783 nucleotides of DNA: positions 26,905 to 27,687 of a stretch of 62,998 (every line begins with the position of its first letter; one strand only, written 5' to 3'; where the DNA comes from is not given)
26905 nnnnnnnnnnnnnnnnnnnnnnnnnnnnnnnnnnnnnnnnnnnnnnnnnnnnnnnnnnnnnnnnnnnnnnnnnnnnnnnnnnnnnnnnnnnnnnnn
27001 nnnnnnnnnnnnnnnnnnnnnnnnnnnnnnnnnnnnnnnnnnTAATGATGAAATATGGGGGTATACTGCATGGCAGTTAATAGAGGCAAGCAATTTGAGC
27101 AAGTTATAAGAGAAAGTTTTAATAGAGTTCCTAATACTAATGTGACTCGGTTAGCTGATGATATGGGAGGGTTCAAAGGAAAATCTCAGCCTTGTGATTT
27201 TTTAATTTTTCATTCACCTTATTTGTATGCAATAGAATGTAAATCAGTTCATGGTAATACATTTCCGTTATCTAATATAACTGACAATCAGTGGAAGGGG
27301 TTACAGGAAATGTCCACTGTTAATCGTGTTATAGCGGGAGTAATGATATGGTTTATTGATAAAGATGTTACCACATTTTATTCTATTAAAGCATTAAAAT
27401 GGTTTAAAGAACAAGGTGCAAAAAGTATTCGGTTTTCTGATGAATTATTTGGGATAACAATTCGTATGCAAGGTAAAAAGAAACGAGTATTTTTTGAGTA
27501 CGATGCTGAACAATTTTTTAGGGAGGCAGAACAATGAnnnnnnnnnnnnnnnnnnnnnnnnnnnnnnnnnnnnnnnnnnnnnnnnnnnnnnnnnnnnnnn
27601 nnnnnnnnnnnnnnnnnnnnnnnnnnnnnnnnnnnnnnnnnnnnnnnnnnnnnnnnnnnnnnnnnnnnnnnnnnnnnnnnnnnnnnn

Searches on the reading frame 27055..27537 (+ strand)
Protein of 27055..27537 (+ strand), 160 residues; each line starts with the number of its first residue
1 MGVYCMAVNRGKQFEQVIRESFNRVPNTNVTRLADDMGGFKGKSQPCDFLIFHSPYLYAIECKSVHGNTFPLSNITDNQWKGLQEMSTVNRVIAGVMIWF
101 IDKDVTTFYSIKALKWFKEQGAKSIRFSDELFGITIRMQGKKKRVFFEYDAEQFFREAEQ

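Call 115: search_protein_families(library=pfam, proteins=[window:27055-27537:+], max_evalue=0.001)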
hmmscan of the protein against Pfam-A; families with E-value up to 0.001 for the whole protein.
window:27055-27537:+ (160 aa): 1 family
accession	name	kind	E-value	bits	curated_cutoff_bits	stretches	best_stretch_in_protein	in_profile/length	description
PF03838.20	RecU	-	7.1e-07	29.8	25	1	47-129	54-139/162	Recombination protein U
